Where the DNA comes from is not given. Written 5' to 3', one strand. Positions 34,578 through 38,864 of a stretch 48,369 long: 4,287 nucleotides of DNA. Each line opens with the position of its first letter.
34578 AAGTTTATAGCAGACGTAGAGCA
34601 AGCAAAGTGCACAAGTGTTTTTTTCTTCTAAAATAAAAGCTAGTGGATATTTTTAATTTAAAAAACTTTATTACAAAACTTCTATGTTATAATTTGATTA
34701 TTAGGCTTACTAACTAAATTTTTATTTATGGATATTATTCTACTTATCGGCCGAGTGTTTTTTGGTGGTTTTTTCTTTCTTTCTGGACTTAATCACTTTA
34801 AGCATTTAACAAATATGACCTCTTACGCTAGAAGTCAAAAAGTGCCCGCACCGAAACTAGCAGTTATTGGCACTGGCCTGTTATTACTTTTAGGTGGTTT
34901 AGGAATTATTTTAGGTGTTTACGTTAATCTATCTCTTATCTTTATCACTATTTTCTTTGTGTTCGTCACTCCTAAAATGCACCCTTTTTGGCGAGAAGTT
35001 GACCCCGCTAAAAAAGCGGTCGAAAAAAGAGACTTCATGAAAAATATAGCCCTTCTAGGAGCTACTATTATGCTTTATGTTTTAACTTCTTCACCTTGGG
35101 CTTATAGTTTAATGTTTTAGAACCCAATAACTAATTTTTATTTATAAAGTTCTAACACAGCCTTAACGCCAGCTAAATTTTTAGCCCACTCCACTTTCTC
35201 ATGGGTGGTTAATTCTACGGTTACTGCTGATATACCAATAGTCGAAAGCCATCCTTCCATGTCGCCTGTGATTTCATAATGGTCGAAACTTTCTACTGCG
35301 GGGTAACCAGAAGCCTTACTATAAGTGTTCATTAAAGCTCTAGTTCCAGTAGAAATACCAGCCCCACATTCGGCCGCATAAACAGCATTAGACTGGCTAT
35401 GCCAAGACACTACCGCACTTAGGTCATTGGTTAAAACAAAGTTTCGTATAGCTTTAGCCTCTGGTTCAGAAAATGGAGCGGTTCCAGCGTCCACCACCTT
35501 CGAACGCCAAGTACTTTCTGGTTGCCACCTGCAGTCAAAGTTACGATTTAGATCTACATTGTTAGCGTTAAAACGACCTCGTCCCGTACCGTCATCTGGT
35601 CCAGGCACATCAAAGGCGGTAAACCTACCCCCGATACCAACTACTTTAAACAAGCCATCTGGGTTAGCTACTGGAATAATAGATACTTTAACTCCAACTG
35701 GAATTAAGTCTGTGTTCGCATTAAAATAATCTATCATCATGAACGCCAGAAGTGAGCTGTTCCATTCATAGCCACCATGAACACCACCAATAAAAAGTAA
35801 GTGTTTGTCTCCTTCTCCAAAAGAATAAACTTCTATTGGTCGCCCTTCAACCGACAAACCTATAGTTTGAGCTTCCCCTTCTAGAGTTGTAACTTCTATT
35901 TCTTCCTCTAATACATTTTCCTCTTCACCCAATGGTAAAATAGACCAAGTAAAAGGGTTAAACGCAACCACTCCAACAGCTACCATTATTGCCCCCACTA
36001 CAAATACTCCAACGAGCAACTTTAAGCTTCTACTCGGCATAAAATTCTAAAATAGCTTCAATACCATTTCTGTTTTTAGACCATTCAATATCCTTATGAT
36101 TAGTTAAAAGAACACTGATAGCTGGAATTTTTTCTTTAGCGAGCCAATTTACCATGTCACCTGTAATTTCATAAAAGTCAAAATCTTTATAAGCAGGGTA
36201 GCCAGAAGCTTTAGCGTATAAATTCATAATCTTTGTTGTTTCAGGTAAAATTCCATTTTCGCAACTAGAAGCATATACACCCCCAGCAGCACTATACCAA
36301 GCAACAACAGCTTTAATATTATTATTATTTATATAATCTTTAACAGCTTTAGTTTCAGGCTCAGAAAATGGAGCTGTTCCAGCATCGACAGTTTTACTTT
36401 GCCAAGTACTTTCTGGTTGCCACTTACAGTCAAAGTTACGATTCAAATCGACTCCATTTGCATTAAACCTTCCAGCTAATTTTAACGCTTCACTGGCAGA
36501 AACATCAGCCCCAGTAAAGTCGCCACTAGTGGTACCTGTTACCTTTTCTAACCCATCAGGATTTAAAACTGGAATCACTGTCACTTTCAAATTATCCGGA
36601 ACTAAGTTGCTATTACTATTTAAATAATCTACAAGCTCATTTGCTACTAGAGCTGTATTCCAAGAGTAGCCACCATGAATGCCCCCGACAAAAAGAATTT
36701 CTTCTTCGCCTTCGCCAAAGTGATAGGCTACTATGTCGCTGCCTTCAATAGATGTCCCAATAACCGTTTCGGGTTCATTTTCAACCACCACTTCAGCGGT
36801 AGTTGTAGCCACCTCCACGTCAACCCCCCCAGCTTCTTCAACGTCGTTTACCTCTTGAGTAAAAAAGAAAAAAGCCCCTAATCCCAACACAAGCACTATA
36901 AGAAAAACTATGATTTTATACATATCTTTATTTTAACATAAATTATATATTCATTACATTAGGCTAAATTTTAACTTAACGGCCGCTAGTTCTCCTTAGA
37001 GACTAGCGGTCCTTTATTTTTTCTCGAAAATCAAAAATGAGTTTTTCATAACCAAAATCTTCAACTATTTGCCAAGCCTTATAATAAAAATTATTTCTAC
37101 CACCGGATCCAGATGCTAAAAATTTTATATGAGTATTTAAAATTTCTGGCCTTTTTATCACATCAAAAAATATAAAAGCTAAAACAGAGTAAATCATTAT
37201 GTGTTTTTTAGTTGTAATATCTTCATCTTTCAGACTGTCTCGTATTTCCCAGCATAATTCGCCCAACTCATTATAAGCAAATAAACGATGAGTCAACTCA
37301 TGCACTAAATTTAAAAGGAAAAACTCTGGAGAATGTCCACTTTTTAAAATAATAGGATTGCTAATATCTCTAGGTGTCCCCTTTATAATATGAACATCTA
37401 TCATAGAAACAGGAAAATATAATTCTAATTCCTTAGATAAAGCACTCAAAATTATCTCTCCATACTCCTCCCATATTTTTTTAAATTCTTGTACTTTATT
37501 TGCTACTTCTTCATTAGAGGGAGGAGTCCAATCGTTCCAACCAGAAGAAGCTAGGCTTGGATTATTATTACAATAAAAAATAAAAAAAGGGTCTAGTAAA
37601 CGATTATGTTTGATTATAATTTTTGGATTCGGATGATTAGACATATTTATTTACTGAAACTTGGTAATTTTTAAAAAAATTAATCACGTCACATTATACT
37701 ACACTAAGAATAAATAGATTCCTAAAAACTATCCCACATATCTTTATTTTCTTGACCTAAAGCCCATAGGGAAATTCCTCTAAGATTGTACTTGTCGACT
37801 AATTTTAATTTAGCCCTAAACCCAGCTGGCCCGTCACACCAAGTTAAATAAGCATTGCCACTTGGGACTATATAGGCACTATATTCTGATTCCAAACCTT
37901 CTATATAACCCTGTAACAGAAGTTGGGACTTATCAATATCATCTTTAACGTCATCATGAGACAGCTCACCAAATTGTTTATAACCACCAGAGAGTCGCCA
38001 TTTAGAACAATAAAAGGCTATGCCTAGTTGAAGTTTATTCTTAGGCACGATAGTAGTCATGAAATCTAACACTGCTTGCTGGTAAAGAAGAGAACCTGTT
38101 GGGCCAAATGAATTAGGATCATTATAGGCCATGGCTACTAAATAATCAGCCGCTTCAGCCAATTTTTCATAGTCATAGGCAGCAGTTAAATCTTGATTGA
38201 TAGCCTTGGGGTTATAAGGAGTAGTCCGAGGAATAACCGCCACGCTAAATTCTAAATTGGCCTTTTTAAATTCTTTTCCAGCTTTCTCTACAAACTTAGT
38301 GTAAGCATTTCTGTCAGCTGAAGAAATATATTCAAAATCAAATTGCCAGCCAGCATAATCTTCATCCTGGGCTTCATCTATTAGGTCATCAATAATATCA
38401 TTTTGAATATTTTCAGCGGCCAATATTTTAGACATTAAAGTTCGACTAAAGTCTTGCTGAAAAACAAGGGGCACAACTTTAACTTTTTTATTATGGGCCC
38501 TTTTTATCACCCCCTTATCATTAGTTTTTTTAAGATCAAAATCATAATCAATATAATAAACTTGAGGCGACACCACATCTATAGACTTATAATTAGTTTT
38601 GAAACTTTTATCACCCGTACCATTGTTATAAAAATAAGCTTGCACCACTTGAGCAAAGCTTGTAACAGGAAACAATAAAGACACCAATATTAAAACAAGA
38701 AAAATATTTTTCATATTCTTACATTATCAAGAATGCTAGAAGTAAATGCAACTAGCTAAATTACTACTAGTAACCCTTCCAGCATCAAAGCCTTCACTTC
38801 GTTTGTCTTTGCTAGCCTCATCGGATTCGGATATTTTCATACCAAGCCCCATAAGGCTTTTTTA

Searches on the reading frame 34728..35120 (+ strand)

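Call 97: search_protein_families(library=pfam, proteins=[window:34728-35120:+], max_evalue=0.001)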
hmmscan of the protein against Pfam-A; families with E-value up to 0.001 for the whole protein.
window:34728-35120:+ (130 aa): 3 families
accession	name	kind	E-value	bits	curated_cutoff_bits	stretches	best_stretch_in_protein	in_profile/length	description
PF07681.17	DoxX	-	2.4e-12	47.7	23.6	1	5-85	2-84/85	DoxX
PF05514.17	HR_lesion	-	5.6e-07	30.2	22.6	0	1-47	1-45/138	HR-like lesion-inducing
PF07291.16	MauE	-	0.00013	22.7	27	1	1-80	1-83/128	Methylamine utilisation protein MauE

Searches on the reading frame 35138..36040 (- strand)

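Call 97: search_protein_families(library=pfam, proteins=[window:35138-36040:-], max_evalue=0.001)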
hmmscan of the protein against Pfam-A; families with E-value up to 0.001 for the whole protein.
window:35138-36040:- (300 aa): 1 family
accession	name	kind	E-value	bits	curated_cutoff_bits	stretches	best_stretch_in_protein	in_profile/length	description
PF00246.29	Peptidase_M14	-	1.5e-22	81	21.6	1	58-222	19-193/286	Zinc carboxypeptidase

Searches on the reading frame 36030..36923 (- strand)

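Call 97: search_protein_families(library=pfam, proteins=[window:36030-36923:-], max_evalue=0.001)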
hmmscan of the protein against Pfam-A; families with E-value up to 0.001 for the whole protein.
window:36030-36923:- (297 aa): 1 family
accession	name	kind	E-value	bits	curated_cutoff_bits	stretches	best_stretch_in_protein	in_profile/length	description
PF00246.29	Peptidase_M14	-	1e-23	84.9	21.6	1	54-217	20-189/286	Zinc carboxypeptidase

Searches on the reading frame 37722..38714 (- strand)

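Call 8: search_protein_families(library=pfam, proteins=[window:37722-38714:-], max_evalue=0.01)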
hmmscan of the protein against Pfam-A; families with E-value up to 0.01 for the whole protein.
window:37722-38714:- (330 aa): 1 family
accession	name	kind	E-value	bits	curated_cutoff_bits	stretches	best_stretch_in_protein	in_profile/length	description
PF00704.34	Glyco_hydro_18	-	3.3e-18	66.9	29.6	1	49-321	37-316/317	Glycosyl hydrolases family 18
